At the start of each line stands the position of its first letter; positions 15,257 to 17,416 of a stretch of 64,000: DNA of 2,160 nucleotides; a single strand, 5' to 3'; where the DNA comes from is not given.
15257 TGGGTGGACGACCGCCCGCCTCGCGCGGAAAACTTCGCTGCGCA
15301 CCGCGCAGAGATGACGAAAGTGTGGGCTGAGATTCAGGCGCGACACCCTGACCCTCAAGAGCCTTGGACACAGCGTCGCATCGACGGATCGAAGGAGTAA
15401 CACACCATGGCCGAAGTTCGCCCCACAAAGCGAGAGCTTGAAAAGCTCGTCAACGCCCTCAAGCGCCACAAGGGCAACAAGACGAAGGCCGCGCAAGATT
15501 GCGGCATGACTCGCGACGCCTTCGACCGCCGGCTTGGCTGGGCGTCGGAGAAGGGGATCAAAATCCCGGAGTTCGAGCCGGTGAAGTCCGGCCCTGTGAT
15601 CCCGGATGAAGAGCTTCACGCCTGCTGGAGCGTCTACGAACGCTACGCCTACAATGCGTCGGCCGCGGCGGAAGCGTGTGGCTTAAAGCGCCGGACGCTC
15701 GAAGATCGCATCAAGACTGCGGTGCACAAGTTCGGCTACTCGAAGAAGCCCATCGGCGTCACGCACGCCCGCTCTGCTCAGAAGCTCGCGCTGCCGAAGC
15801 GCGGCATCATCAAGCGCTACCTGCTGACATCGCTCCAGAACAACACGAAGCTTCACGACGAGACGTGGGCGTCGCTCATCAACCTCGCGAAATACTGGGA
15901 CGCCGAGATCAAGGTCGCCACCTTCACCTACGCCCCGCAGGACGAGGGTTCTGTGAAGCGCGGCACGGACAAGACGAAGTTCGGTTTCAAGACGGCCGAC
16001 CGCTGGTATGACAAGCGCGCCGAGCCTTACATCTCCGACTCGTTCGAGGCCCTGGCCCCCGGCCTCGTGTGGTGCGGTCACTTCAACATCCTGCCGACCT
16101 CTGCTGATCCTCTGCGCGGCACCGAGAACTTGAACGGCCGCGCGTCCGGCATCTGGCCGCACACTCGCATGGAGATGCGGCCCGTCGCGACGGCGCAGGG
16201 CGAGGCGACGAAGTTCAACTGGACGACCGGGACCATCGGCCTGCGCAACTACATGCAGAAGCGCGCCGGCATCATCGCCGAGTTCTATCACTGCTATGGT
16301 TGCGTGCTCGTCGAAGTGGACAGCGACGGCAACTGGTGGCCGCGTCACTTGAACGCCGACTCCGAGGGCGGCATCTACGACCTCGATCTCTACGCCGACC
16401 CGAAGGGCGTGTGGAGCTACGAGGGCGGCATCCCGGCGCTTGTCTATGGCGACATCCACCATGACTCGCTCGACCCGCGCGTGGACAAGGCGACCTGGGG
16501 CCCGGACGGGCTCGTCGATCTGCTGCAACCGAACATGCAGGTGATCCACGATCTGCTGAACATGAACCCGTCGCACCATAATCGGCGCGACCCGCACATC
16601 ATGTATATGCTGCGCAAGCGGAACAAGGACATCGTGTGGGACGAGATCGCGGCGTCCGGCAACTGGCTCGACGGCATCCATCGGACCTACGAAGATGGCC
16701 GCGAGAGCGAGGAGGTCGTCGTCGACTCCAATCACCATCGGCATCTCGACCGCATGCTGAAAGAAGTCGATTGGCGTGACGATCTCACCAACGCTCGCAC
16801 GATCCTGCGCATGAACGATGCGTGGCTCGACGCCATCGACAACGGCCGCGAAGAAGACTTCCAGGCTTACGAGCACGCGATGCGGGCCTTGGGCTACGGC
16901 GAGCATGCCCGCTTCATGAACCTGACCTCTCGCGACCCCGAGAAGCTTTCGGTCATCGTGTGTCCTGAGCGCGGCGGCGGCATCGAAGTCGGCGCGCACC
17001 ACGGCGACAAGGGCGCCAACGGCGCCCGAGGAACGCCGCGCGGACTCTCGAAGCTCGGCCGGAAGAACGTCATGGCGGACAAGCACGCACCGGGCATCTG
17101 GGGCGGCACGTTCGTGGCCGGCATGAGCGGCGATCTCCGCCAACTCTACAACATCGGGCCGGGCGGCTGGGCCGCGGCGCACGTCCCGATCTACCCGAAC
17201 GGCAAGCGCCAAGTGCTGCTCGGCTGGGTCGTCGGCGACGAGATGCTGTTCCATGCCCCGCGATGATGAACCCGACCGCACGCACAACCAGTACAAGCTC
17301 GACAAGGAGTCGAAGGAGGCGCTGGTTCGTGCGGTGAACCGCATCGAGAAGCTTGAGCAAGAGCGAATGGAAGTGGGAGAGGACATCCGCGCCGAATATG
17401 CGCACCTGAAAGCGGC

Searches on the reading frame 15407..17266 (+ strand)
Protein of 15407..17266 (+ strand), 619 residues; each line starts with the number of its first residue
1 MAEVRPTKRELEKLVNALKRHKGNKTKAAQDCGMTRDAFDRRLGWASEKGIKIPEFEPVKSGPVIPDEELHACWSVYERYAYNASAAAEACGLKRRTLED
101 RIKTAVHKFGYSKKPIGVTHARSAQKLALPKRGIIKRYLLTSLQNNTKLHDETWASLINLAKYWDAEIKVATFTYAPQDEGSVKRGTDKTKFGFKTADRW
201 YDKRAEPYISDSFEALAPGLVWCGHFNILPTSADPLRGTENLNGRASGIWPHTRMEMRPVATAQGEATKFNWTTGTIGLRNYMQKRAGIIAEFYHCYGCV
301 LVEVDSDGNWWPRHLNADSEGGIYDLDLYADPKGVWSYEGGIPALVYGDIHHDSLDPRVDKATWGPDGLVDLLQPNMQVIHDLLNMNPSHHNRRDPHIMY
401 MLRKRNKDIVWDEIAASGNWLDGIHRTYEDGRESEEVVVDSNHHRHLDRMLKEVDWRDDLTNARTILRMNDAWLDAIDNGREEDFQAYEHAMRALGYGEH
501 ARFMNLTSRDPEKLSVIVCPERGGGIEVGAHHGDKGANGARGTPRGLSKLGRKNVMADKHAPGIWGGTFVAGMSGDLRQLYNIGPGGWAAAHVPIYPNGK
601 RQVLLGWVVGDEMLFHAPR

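Call 9: search_protein_families(library=phrogs, proteins=[window:15407-17266:+], max_evalue=0.001)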
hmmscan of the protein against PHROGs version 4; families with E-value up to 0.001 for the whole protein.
window:15407-17266:+ (619 aa): 1 family
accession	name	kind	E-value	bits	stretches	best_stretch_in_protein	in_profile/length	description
phrog_1745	-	other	7e-132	441.8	1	102-604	55-532/542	DNA transfer protein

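Call 47: find_related_loci(query=window:15407-17266:+, collection=viral_contigs, flank=10000)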
Query window:15407-17266:+ (619 aa) in viral_contigs; peptide patterns used: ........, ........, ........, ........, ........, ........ (x = any residue, [..] = any of these).
2 stretches matched a pattern, but none encodes a relative of the query by tblastn (E <= 1e-3).

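Call 50: find_related_loci(query=window:15407-17266:+, collection=metagenome_contigs, flank=10000)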
Query window:15407-17266:+ (619 aa) in metagenome_contigs; peptide patterns used: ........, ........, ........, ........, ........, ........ (x = any residue, [..] = any of these).
46 stretches matched a pattern; 1 encode a relative of the query (tblastn E <= 1e-3); 1 distinct loci.
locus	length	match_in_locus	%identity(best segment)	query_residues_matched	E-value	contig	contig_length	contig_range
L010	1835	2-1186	75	221-619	0e+0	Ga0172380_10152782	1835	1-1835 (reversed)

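Call 51: search_dna_similar(query=window:15407-17266:+, collection=phages, mode=protein, max_evalue=1e-10, max_rows=12)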
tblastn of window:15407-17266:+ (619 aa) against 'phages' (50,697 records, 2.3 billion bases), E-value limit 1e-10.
Records with a match: 1131; places in all: 1257; records where one place covers at least 80% of the query: 76.
Best place of each record, by identity: <60% 1131.
By first word of the organism name: Vibrio 368; Salmonella 273; Escherichia 127; Klebsiella 81; Flavobacterium 68; Caulobacter 39; Rhizobium 29; Phage 13; Cellulophaga 12; Bacteriophage 11; and 42 more.
By host as written in the record: - 358; Flavobacterium sp. BAL314 68; Escherichia coli 42; Salmonella enterica subsp. enterica serovar Enteritidis PT1 39; Vibrio harveyi BAA-1116 36; Klebsiella pneumoniae 25; Salmonella sp. 24; Salmonella enterica 23; and 223 more.
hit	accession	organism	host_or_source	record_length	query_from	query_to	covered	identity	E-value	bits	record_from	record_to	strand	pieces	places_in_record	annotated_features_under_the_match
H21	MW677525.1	Rhodobacter phage RcSimone-Hastad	Rhodobacter capsulatus SB1003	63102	114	607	80%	39.8%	5e-101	343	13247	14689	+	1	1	12: hypothetical protein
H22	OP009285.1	Rhodobacter phage RcRudolph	Rhodobacter capsulatus YW1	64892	114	607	80%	39.0%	7e-98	334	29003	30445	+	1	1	hypothetical protein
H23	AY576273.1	Alphaproteobacteria phage PhiJL001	-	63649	92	604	83%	37.5%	9e-92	316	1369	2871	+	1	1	gp05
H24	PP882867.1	Dinoroseobacter phage vB_DshS_R26L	Dinoroseobacter shibae DFL12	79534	92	604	83%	37.3%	4e-98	334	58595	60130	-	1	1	DNA transfer protein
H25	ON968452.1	Pseudanabaena phage Pan1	Pseudanabaena sp.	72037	92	604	83%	37.2%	2e-93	321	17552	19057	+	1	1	DNA transfer protein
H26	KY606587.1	Dinoroseobacter phage vB_DshS-R5C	Dinoroseobacter shibae DFL12T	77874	92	607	83%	36.2%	3e-90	311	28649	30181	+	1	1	DNA transfer protein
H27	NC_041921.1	Dinoroseobacter phage vB_DshS-R5C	Dinoroseobacter shibae DFL12T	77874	92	607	83%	36.2%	3e-90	311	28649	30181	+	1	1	DNA transfer protein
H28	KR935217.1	Rhodobacter phage RcCronus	Rhodobacter capsulatus YW1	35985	92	604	83%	34.9%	2e-76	271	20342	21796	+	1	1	A1-like protein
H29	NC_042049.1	Rhodobacter phage RcCronus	Rhodobacter capsulatus YW1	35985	92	604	83%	34.9%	2e-76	271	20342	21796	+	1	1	DNA transfer protein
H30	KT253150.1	Rhodobacter phage RcSaxon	Rhodobacter capsulatus YW1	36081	92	604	83%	34.9%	2e-76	271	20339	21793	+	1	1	hypothetical protein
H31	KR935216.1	Rhodobacter phage RcRhea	Rhodobacter capsulatus YW1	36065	92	604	83%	34.9%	2e-76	271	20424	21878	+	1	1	hypothetical protein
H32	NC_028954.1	Rhodobacter phage RcRhea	Rhodobacter capsulatus YW1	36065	92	604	83%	34.9%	2e-76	271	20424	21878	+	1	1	DNA transfer protein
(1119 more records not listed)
